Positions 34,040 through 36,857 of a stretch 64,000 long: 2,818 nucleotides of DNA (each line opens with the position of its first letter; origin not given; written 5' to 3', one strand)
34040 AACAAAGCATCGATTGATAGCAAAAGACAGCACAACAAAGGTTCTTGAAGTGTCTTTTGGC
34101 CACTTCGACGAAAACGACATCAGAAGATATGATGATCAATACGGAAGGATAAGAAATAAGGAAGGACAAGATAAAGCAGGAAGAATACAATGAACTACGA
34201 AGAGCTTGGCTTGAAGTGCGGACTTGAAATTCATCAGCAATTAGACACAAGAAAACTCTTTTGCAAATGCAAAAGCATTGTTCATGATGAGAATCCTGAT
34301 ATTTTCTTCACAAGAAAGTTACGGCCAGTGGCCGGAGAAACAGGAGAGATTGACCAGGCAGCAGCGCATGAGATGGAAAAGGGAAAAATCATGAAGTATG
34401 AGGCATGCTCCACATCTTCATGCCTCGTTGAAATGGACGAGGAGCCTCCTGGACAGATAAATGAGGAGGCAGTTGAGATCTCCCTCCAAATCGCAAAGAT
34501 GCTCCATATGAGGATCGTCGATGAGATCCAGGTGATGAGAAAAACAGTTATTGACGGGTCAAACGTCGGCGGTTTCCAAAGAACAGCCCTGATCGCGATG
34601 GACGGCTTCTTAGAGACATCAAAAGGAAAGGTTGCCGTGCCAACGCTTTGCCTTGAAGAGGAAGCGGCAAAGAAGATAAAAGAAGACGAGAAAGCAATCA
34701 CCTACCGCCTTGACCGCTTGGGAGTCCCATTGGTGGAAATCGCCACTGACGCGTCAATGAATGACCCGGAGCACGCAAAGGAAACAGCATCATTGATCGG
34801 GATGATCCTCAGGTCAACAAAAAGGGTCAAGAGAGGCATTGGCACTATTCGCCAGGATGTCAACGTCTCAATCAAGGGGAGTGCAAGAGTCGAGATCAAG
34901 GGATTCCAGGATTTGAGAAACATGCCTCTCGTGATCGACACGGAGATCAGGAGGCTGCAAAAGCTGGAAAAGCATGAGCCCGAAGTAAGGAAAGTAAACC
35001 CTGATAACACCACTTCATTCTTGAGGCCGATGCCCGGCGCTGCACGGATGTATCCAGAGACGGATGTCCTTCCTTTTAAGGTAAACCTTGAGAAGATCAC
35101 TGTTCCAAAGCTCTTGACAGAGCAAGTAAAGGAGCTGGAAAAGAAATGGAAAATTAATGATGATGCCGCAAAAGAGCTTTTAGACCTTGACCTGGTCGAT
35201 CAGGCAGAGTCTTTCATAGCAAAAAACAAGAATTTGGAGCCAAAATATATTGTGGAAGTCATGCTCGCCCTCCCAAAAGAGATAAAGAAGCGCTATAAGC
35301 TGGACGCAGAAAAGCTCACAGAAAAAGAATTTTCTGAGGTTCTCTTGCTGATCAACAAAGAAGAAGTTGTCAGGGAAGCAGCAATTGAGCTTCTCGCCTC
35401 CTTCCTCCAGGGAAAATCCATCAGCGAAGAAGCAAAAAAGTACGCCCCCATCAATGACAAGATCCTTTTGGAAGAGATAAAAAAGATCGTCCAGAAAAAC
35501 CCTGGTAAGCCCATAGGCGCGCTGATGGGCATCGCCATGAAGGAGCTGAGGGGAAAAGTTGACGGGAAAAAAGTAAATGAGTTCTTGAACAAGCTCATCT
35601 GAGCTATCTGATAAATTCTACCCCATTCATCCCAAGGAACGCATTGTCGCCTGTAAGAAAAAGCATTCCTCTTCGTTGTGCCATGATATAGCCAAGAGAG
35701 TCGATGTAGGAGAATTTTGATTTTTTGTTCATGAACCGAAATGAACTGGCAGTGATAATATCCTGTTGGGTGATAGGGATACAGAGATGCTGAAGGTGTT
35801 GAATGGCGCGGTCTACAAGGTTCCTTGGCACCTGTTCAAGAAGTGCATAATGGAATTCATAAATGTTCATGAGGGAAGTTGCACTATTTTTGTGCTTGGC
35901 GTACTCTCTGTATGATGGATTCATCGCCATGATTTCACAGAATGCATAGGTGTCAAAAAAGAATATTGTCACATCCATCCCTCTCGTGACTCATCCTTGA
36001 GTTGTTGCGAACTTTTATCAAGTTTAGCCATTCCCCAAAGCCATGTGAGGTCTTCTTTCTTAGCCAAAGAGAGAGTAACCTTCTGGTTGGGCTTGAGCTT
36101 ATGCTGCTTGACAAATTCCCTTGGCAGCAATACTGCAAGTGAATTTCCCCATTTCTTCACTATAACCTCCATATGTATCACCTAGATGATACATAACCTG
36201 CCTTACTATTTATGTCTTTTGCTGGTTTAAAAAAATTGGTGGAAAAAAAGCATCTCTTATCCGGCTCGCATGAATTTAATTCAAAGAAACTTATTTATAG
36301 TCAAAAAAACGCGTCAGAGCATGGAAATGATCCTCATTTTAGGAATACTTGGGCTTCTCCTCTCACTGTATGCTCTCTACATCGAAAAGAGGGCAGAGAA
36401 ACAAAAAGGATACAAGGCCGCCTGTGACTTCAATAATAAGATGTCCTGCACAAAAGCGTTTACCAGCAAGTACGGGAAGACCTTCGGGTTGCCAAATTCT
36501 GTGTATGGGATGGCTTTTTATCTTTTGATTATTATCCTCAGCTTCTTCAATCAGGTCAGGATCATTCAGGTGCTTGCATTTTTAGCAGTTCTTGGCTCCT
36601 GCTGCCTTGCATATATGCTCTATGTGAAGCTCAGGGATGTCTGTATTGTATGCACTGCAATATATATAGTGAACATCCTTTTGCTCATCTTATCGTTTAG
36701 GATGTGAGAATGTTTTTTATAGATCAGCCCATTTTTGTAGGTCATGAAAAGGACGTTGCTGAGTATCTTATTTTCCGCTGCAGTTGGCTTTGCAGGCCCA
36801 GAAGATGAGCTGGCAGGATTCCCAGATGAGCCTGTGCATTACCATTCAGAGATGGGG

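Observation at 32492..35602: gatD - cupin - short gatE operon: GatE-like subunit of GatB-like length with a cupin gene inserted between subunits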

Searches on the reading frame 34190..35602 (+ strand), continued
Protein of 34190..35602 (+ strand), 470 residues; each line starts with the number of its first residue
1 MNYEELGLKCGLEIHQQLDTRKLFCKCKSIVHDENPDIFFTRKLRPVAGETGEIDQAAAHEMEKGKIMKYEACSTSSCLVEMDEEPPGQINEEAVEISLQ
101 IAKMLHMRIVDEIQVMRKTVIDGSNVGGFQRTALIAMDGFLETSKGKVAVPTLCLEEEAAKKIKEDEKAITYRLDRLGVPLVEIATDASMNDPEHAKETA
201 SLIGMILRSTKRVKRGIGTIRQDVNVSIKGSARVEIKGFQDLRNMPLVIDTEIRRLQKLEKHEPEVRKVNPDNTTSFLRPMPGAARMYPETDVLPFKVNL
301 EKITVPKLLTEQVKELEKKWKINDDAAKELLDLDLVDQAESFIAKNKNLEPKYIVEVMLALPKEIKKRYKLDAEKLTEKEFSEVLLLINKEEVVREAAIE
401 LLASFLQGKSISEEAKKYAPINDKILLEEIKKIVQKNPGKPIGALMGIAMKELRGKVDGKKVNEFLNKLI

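Call 55: search_protein_families(library=ncbifam, proteins=[L062:258-1622:-, L056:754-2145:-, L037:1273-2799:-, P0279, P0254, L041:4986-6455:+, L048:1743-3227:+, L058:4989-6446:+], max_evalue=1e-10)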
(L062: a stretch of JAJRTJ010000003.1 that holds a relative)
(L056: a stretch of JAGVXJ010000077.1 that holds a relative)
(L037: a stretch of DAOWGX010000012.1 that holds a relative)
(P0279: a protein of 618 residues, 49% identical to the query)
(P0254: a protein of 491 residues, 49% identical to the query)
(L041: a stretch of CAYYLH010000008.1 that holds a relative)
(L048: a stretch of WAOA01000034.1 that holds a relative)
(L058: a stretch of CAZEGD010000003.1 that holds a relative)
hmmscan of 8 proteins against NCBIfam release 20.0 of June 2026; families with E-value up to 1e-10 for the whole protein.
L062:258-1622:- (455 aa): 9 families
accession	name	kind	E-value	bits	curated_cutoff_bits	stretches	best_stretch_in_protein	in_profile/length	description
NF004012.0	PRK05477.1-2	equivalog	1.2e-136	456.3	338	1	7-455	6-479/481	Asp-tRNA(Asn)/Glu-tRNA(Gln) amidotransferase subunit GatB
TIGR00133.1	gatB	equivalog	1e-130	436.5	314.8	1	6-455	5-481/481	Asp-tRNA(Asn)/Glu-tRNA(Gln) amidotransferase subunit GatB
NF004014.0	PRK05477.1-4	equivalog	7.2e-109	364.6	414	1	9-454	7-474/475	Asp-tRNA(Asn)/Glu-tRNA(Gln) amidotransferase subunit GatB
NF004015.0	PRK05477.1-5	equivalog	2.6e-98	329.8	628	1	8-454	18-486/488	Asp-tRNA(Asn)/Glu-tRNA(Gln) amidotransferase subunit GatB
NF004011.1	PRK05477.1-1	equivalog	6e-94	315.5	680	1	6-454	4-473/475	Asp-tRNA(Asn)/Glu-tRNA(Gln) amidotransferase subunit GatB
NF004013.0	PRK05477.1-3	equivalog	5.6e-85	285.7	653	1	9-454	21-499/501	Asp-tRNA(Asn)/Glu-tRNA(Gln) amidotransferase subunit GatB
NF003107.0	PRK04028.1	equivalog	1.7e-60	205.1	456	2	229-454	405-624/630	Glu-tRNA(Gln) amidotransferase subunit GatE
TIGR00134.1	gatE_arch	equivalog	4.2e-48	164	319.55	2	229-454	399-618/622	Glu-tRNA(Gln) amidotransferase subunit GatE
NF011291.0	PRK14703.1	equivalog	2.2e-25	89.1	681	1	267-455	582-768/769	glutamine--tRNA ligase/YqeY domain fusion protein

L056:754-2145:- (464 aa): 9 families
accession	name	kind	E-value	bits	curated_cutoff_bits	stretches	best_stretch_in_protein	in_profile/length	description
NF004012.0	PRK05477.1-2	equivalog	2.6e-133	445.3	338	1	13-463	7-479/481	Asp-tRNA(Asn)/Glu-tRNA(Gln) amidotransferase subunit GatB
TIGR00133.1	gatB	equivalog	2.7e-128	428.5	314.8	1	13-462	7-480/481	Asp-tRNA(Asn)/Glu-tRNA(Gln) amidotransferase subunit GatB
NF004014.0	PRK05477.1-4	equivalog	2.2e-106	356.4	414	1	14-461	7-473/475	Asp-tRNA(Asn)/Glu-tRNA(Gln) amidotransferase subunit GatB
NF004015.0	PRK05477.1-5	equivalog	3.8e-99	332.5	628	1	14-462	19-486/488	Asp-tRNA(Asn)/Glu-tRNA(Gln) amidotransferase subunit GatB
NF004011.1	PRK05477.1-1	equivalog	2.8e-89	300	680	1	13-460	6-471/475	Asp-tRNA(Asn)/Glu-tRNA(Gln) amidotransferase subunit GatB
NF004013.0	PRK05477.1-3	equivalog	1.7e-79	267.7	653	1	12-461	19-498/501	Asp-tRNA(Asn)/Glu-tRNA(Gln) amidotransferase subunit GatB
NF003107.0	PRK04028.1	equivalog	3.8e-47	161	456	2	236-463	405-625/630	Glu-tRNA(Gln) amidotransferase subunit GatE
TIGR00134.1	gatE_arch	equivalog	8.3e-38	130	319.55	2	236-462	399-618/622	Glu-tRNA(Gln) amidotransferase subunit GatE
NF011291.0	PRK14703.1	equivalog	5.5e-20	71.2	681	1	283-461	590-766/769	glutamine--tRNA ligase/YqeY domain fusion protein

L037:1273-2799:- (509 aa): 9 families
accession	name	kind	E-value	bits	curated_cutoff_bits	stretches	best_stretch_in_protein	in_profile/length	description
TIGR00133.1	gatB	equivalog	2.6e-122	408.8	314.8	2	7-339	4-357/481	Asp-tRNA(Asn)/Glu-tRNA(Gln) amidotransferase subunit GatB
NF004012.0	PRK05477.1-2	equivalog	1.4e-119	400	338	2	6-340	3-356/481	Asp-tRNA(Asn)/Glu-tRNA(Gln) amidotransferase subunit GatB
NF004014.0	PRK05477.1-4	equivalog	8.3e-98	328.2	414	2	7-341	3-353/475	Asp-tRNA(Asn)/Glu-tRNA(Gln) amidotransferase subunit GatB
NF004015.0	PRK05477.1-5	equivalog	2.3e-82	277.1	628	2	4-323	12-348/488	Asp-tRNA(Asn)/Glu-tRNA(Gln) amidotransferase subunit GatB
NF004011.1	PRK05477.1-1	equivalog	1.9e-74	251.1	680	2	7-336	3-347/475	Asp-tRNA(Asn)/Glu-tRNA(Gln) amidotransferase subunit GatB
NF004013.0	PRK05477.1-3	equivalog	6e-68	229.5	653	1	5-308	15-346/501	Asp-tRNA(Asn)/Glu-tRNA(Gln) amidotransferase subunit GatB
NF003107.0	PRK04028.1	equivalog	2e-41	142.1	456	1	54-223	91-262/630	Glu-tRNA(Gln) amidotransferase subunit GatE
TIGR00134.1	gatE_arch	equivalog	5.7e-36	123.9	319.55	1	54-223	89-260/622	Glu-tRNA(Gln) amidotransferase subunit GatE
NF011291.0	PRK14703.1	equivalog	1e-16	60.4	681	1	392-505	648-765/769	glutamine--tRNA ligase/YqeY domain fusion protein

P0279 (618 aa): 8 families
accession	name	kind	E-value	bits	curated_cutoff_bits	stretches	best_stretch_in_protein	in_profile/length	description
NF003107.0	PRK04028.1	equivalog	3e-195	650.3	456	1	2-609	4-620/630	Glu-tRNA(Gln) amidotransferase subunit GatE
TIGR00134.1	gatE_arch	equivalog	1.5e-169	565.1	319.55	1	1-609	1-614/622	Glu-tRNA(Gln) amidotransferase subunit GatE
NF004012.0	PRK05477.1-2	equivalog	3.3e-45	154.7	338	1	90-279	53-254/481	Asp-tRNA(Asn)/Glu-tRNA(Gln) amidotransferase subunit GatB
TIGR00133.1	gatB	equivalog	5.1e-41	140.7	314.8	1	87-281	51-257/481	Asp-tRNA(Asn)/Glu-tRNA(Gln) amidotransferase subunit GatB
NF004014.0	PRK05477.1-4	equivalog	4.3e-27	95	414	1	90-276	51-247/475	Asp-tRNA(Asn)/Glu-tRNA(Gln) amidotransferase subunit GatB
NF004015.0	PRK05477.1-5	equivalog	6e-26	91.1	628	1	90-277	63-261/488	Asp-tRNA(Asn)/Glu-tRNA(Gln) amidotransferase subunit GatB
NF004013.0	PRK05477.1-3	equivalog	1.7e-25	89.5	653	1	90-279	65-276/501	Asp-tRNA(Asn)/Glu-tRNA(Gln) amidotransferase subunit GatB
NF004011.1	PRK05477.1-1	equivalog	1.7e-24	86.5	680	1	89-281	50-251/475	Asp-tRNA(Asn)/Glu-tRNA(Gln) amidotransferase subunit GatB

P0254 (491 aa): 8 families
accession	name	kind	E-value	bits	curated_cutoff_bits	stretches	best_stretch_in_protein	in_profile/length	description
NF003107.0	PRK04028.1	equivalog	2e-211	703.7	456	2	4-256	12-265/630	Glu-tRNA(Gln) amidotransferase subunit GatE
TIGR00134.1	gatE_arch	equivalog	1.6e-196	654.3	319.55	2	5-256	11-263/622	Glu-tRNA(Gln) amidotransferase subunit GatE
NF004012.0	PRK05477.1-2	equivalog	1.6e-69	234.9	338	1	85-485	53-480/481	Asp-tRNA(Asn)/Glu-tRNA(Gln) amidotransferase subunit GatB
TIGR00133.1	gatB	equivalog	5.8e-59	199.9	314.8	1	82-483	51-480/481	Asp-tRNA(Asn)/Glu-tRNA(Gln) amidotransferase subunit GatB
NF004014.0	PRK05477.1-4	equivalog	3.6e-53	180.9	414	1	86-483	52-474/475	Asp-tRNA(Asn)/Glu-tRNA(Gln) amidotransferase subunit GatB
NF004015.0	PRK05477.1-5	equivalog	1.7e-46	158.9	628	1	86-484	64-487/488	Asp-tRNA(Asn)/Glu-tRNA(Gln) amidotransferase subunit GatB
NF004011.1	PRK05477.1-1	equivalog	1.7e-43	149.1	680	1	85-485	51-475/475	Asp-tRNA(Asn)/Glu-tRNA(Gln) amidotransferase subunit GatB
NF004013.0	PRK05477.1-3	equivalog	1e-37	129.8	653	1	86-484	66-500/501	Asp-tRNA(Asn)/Glu-tRNA(Gln) amidotransferase subunit GatB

L041:4986-6455:+ (490 aa): 8 families
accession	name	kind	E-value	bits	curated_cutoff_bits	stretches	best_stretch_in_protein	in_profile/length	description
NF003107.0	PRK04028.1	equivalog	1.5e-142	476.2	456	2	5-272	3-263/630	Glu-tRNA(Gln) amidotransferase subunit GatE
TIGR00134.1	gatE_arch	equivalog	1.3e-128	430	319.55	2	6-272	2-261/622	Glu-tRNA(Gln) amidotransferase subunit GatE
NF004012.0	PRK05477.1-2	equivalog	2.5e-44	151.8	338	1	94-444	53-418/481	Asp-tRNA(Asn)/Glu-tRNA(Gln) amidotransferase subunit GatB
TIGR00133.1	gatB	equivalog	1.9e-41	142.2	314.8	1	91-436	51-412/481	Asp-tRNA(Asn)/Glu-tRNA(Gln) amidotransferase subunit GatB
NF004014.0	PRK05477.1-4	equivalog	3.8e-28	98.5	414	1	94-440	51-410/475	Asp-tRNA(Asn)/Glu-tRNA(Gln) amidotransferase subunit GatB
NF004011.1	PRK05477.1-1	equivalog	2.3e-25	89.3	680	1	93-431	50-399/475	Asp-tRNA(Asn)/Glu-tRNA(Gln) amidotransferase subunit GatB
NF004015.0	PRK05477.1-5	equivalog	4.9e-25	88.1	628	1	94-434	63-416/488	Asp-tRNA(Asn)/Glu-tRNA(Gln) amidotransferase subunit GatB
NF004013.0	PRK05477.1-3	equivalog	3.1e-22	78.7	653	1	94-443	65-438/501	Asp-tRNA(Asn)/Glu-tRNA(Gln) amidotransferase subunit GatB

L048:1743-3227:+ (495 aa): 9 families
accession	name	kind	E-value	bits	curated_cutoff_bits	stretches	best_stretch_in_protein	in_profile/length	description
NF003107.0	PRK04028.1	equivalog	1.5e-189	631.4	456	2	8-278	2-271/630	Glu-tRNA(Gln) amidotransferase subunit GatE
TIGR00134.1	gatE_arch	equivalog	9.3e-174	579.1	319.55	2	10-279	2-270/622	Glu-tRNA(Gln) amidotransferase subunit GatE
NF004012.0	PRK05477.1-2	equivalog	1.7e-66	225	338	1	101-492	53-480/481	Asp-tRNA(Asn)/Glu-tRNA(Gln) amidotransferase subunit GatB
TIGR00133.1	gatB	equivalog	6e-59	199.8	314.8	1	98-490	51-480/481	Asp-tRNA(Asn)/Glu-tRNA(Gln) amidotransferase subunit GatB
NF004014.0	PRK05477.1-4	equivalog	8.6e-48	163.2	414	1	101-490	51-474/475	Asp-tRNA(Asn)/Glu-tRNA(Gln) amidotransferase subunit GatB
NF004015.0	PRK05477.1-5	equivalog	3.4e-45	154.6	628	1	149-491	114-487/488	Asp-tRNA(Asn)/Glu-tRNA(Gln) amidotransferase subunit GatB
NF004011.1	PRK05477.1-1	equivalog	9.8e-42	143.3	680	1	101-490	51-473/475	Asp-tRNA(Asn)/Glu-tRNA(Gln) amidotransferase subunit GatB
NF004013.0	PRK05477.1-3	equivalog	2.3e-34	118.8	653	1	101-490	65-499/501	Asp-tRNA(Asn)/Glu-tRNA(Gln) amidotransferase subunit GatB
NF011291.0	PRK14703.1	equivalog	1.5e-12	46.6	681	1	326-490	595-767/769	glutamine--tRNA ligase/YqeY domain fusion protein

L058:4989-6446:+ (486 aa): 8 families
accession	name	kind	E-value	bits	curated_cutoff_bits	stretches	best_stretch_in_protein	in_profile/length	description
NF003107.0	PRK04028.1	equivalog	1.6e-167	558.7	456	2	4-270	3-268/630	Glu-tRNA(Gln) amidotransferase subunit GatE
TIGR00134.1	gatE_arch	equivalog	1.2e-147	492.8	319.55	2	4-271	1-267/622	Glu-tRNA(Gln) amidotransferase subunit GatE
NF004012.0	PRK05477.1-2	equivalog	6e-52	177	338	1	95-481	53-475/481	Asp-tRNA(Asn)/Glu-tRNA(Gln) amidotransferase subunit GatB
TIGR00133.1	gatB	equivalog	8.1e-45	153.2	314.8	1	92-482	51-478/481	Asp-tRNA(Asn)/Glu-tRNA(Gln) amidotransferase subunit GatB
NF004014.0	PRK05477.1-4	equivalog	1.7e-36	126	414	1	95-481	51-471/475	Asp-tRNA(Asn)/Glu-tRNA(Gln) amidotransferase subunit GatB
NF004013.0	PRK05477.1-3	equivalog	1.1e-29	103.3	653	1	95-480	65-495/501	Asp-tRNA(Asn)/Glu-tRNA(Gln) amidotransferase subunit GatB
NF004015.0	PRK05477.1-5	equivalog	7.2e-28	97.4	628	1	95-481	63-483/488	Asp-tRNA(Asn)/Glu-tRNA(Gln) amidotransferase subunit GatB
NF004011.1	PRK05477.1-1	equivalog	8.2e-28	97.4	680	1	95-472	51-461/475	Asp-tRNA(Asn)/Glu-tRNA(Gln) amidotransferase subunit GatB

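Call 57: find_encoding_contigs(protein=P0279, flank=6000, max_places=2)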
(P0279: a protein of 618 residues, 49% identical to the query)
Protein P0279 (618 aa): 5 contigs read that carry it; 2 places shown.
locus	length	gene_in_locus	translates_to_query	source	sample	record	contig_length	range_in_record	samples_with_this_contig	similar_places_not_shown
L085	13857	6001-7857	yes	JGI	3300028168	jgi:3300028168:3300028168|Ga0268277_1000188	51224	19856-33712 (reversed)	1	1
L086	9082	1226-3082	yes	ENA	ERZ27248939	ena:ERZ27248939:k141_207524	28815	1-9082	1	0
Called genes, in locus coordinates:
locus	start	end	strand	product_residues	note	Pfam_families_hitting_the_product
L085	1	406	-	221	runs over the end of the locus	PF09997:DUF2238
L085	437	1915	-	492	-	PF02934:GatB_N, PF02637:GatB_Yqey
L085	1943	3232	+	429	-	PF18195:GatD_N, PF00710:Asparaginase, PF17763:Asparaginase_C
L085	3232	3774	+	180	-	PF01928:CYTH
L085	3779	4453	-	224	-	PF04893:Yip1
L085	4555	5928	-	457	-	PF07690:MFS_1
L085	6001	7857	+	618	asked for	PF02934:GatB_N, PF02938:GAD (weak)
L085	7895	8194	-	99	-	-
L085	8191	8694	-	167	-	-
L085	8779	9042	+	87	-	PF09932:DUF2164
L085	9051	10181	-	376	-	PF01702:TGT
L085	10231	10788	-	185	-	PF13521:AAA_28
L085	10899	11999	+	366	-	PF04055:Radical_SAM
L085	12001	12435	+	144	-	PF00334:NDK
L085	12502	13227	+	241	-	PF01978:TrmB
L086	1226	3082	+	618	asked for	PF02934:GatB_N, PF02938:GAD (weak)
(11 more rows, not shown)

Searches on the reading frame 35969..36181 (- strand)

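Call 54: search_protein_families(library=pfam, proteins=[window:35969-36181:-], max_evalue=0.001)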
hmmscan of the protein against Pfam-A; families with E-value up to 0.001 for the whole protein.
window:35969-36181:- (70 aa): 1 family
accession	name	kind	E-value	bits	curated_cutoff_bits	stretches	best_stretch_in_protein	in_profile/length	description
PF04014.23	MazE_antitoxin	-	5.5e-08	33.1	24.7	1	8-38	1-31/48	Antidote-toxin recognition MazE, bacterial antitoxin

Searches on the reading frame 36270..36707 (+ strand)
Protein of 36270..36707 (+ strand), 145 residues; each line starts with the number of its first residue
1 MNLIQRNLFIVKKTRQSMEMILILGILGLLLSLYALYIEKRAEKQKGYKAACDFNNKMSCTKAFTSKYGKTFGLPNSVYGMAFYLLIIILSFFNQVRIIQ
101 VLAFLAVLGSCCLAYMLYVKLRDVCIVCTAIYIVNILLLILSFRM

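Call 54: search_protein_families(library=pfam, proteins=[window:36270-36707:+], max_evalue=0.001)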
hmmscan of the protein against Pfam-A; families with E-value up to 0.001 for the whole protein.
window:36270-36707:+ (145 aa): 1 family
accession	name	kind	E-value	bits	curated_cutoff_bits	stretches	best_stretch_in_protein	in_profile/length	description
PF07884.19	VKOR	-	8.9e-29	100.8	27.5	1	20-142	2-133/134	Vitamin K epoxide reductase family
